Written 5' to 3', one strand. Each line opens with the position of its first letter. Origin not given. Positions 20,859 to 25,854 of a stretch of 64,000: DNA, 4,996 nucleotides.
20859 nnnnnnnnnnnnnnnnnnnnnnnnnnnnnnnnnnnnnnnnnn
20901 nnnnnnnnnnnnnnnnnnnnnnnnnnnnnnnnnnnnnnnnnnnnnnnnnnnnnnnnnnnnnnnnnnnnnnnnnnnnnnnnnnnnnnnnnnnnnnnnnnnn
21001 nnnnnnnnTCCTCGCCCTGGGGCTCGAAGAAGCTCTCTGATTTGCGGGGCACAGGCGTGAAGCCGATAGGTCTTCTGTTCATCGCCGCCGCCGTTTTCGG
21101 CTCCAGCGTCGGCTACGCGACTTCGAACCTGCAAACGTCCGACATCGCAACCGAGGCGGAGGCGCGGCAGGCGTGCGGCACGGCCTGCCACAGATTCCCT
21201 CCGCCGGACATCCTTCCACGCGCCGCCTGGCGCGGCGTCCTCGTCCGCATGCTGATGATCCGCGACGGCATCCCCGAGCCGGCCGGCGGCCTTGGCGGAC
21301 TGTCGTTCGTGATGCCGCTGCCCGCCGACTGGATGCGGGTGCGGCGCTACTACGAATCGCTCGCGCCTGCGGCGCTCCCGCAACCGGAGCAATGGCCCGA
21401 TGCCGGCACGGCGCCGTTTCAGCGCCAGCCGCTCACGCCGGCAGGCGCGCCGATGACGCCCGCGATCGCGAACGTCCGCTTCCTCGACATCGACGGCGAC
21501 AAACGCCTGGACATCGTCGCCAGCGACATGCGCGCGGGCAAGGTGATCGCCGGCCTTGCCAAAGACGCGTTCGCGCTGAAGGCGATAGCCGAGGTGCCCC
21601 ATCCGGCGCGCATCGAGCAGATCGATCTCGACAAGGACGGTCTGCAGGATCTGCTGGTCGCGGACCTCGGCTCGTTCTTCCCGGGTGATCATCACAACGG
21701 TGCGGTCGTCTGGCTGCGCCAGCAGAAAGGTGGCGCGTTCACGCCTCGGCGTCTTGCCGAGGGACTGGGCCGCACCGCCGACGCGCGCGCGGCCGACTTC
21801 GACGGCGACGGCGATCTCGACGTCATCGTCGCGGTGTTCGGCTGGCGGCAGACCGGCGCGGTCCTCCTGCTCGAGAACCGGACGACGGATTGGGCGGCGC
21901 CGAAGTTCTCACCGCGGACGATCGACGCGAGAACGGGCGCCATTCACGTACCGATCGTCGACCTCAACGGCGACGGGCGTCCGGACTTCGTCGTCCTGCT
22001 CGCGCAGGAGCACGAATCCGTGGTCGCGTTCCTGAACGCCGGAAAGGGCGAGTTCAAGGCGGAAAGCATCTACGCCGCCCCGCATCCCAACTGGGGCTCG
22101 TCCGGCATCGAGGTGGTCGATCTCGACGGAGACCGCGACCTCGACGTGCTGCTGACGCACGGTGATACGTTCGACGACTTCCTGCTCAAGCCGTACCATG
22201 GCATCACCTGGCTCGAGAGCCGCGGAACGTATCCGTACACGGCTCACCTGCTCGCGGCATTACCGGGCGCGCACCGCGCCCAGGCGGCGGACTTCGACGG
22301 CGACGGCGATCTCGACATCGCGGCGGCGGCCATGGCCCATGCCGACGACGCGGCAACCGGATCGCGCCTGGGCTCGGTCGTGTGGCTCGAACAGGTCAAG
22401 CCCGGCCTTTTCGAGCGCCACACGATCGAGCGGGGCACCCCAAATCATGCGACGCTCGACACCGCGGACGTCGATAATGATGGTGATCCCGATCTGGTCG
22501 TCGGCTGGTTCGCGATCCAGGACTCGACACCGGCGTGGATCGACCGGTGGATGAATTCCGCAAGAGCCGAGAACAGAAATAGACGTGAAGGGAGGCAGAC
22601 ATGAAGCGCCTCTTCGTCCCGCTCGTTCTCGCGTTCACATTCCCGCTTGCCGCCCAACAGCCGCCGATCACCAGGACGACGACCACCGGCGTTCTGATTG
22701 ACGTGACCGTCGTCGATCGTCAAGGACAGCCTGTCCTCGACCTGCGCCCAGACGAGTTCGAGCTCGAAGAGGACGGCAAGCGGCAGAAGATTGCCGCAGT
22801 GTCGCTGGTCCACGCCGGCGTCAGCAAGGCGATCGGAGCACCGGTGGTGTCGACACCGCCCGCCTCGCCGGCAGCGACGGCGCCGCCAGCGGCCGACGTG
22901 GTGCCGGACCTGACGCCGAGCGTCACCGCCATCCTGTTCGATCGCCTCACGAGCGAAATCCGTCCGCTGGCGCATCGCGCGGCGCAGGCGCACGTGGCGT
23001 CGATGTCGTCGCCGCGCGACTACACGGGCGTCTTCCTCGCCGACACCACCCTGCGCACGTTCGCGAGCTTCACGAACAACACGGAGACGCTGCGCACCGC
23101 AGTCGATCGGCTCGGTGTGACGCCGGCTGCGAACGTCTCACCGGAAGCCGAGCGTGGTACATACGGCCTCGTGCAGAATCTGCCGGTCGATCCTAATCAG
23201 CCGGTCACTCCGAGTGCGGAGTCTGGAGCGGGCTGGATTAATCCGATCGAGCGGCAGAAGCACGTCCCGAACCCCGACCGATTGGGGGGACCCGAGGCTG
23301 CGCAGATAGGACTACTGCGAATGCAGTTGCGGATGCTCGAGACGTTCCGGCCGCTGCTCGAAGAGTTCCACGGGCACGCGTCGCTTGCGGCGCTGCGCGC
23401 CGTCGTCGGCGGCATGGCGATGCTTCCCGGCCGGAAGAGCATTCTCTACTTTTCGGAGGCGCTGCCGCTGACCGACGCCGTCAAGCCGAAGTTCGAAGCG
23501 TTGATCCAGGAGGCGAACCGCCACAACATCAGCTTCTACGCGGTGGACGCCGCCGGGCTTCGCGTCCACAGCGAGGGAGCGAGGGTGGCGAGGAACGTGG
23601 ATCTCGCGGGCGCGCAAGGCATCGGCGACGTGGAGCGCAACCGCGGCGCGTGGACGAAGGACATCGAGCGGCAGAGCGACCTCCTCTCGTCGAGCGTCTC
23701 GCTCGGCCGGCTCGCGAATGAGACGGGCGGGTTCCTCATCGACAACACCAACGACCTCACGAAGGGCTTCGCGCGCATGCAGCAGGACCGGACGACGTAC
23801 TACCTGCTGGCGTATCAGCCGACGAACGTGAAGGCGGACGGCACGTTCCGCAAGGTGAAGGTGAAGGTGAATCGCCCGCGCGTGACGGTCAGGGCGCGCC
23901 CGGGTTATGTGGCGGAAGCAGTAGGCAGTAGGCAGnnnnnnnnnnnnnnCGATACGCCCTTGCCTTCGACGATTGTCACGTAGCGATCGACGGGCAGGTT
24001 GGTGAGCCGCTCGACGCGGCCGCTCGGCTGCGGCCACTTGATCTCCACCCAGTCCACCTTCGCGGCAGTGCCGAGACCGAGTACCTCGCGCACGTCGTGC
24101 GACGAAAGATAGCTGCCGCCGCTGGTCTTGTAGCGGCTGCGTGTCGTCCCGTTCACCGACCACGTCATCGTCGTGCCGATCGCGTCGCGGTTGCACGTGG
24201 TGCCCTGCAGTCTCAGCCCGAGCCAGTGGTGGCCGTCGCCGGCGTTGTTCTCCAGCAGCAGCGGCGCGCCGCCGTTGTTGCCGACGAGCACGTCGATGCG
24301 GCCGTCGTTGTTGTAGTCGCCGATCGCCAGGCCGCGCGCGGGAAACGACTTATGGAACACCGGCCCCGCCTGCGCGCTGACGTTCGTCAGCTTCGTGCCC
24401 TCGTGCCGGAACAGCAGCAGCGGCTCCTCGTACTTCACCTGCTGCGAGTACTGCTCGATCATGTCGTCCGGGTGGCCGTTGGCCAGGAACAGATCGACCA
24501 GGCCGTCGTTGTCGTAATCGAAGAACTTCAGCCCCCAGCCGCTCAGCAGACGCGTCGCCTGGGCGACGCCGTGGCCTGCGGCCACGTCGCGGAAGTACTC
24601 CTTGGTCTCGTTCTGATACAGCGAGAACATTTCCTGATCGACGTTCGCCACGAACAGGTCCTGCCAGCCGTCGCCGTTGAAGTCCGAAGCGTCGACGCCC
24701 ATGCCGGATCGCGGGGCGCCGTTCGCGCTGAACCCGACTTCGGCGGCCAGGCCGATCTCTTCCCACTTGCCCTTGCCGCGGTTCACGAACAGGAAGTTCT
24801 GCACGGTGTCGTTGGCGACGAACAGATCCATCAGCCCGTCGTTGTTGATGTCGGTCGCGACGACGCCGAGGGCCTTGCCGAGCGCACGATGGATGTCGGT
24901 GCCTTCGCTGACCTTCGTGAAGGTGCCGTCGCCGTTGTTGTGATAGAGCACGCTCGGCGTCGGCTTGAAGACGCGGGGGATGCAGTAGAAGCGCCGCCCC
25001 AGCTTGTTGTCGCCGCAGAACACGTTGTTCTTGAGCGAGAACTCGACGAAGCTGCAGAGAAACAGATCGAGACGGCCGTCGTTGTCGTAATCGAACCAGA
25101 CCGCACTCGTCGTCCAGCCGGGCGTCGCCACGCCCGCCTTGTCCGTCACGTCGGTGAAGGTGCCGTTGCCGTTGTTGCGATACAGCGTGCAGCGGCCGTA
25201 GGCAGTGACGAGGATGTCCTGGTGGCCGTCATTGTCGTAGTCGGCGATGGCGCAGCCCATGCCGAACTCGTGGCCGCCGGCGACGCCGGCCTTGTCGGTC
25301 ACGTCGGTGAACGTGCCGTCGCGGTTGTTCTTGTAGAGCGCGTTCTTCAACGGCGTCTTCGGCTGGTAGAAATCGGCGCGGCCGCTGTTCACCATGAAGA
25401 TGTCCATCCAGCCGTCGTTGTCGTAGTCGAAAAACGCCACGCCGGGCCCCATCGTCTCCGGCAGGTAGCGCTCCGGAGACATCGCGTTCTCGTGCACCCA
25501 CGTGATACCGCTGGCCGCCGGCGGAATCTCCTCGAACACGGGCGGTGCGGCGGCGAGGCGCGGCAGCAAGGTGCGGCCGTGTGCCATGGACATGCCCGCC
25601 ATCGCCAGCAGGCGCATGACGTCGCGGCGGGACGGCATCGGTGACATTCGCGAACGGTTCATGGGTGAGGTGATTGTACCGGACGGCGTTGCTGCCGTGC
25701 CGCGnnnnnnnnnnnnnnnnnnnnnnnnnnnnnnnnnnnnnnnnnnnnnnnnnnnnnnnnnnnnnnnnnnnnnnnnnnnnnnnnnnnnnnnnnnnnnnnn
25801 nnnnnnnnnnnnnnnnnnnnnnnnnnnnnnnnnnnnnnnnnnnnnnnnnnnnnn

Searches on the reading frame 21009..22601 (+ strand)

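Call 45: search_protein_families(library=pfam, proteins=[window:21009-22601:+], max_evalue=0.00001)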
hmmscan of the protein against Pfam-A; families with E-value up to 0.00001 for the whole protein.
window:21009-22601:+ (531 aa): 4 families
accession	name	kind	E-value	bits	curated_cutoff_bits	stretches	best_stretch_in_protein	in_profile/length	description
PF13517.12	FG-GAP_3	-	6.4e-41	139.2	26.9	2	318-381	1-60/61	FG-GAP-like repeat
PF01839.29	FG-GAP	-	1.7e-15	56.9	22.1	0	426-444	7-25/37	FG-GAP repeat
PF16743.10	PliI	-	2.2e-07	31.1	27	0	152-214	58-118/123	Periplasmic lysozyme inhibitor of I-type lysozyme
PF12256.14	TcdB_toxin_midN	-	2.8e-06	27.2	24.8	0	134-172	7-46/181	Insecticide toxin TcdB middle/N-terminal region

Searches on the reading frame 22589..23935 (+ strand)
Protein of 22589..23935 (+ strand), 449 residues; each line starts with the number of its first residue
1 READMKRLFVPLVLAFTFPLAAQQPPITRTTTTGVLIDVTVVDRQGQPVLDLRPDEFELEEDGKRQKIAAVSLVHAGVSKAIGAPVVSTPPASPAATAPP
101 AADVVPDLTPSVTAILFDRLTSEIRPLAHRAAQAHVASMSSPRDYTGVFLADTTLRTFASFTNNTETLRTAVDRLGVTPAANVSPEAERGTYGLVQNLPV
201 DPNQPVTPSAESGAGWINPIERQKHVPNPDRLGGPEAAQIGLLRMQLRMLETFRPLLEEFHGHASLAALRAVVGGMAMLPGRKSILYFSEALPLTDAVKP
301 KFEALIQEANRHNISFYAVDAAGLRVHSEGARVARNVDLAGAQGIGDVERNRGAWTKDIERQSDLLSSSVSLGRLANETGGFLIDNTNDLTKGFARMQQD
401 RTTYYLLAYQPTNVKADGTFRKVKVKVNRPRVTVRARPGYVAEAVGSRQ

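Call 45: search_protein_families(library=pfam, proteins=[window:22589-23935:+], max_evalue=0.00001)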
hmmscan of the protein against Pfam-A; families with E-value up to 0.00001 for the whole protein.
window:22589-23935:+ (449 aa): 0 families

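Call 76: search_protein_families(library=ncbifam, proteins=[window:22589-23935:+], max_evalue=0.001)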
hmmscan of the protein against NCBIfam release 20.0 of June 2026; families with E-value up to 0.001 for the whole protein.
window:22589-23935:+ (449 aa): 1 family
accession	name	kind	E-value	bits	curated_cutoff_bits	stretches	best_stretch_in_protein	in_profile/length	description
TIGR03436.1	acidobact_VWFA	subfamily_domain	4.7e-64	216.9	81.25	1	29-442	4-323/324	VWA domain-containing protein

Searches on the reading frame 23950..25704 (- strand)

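Call 45: search_protein_families(library=pfam, proteins=[window:23950-25704:-], max_evalue=0.00001)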
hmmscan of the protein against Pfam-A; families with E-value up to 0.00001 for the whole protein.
window:23950-25704:- (585 aa): 3 families
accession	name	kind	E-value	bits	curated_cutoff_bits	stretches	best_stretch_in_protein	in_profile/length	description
PF13517.12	FG-GAP_3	-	7e-57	190.3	26.9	5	155-215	1-60/61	FG-GAP-like repeat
PF01839.29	FG-GAP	-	6.7e-18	64.6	22.1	0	152-170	6-24/37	FG-GAP repeat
PF07593.17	UnbV_ASPIC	-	3.9e-13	49.5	23.4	1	508-577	1-68/68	ASPIC and UnbV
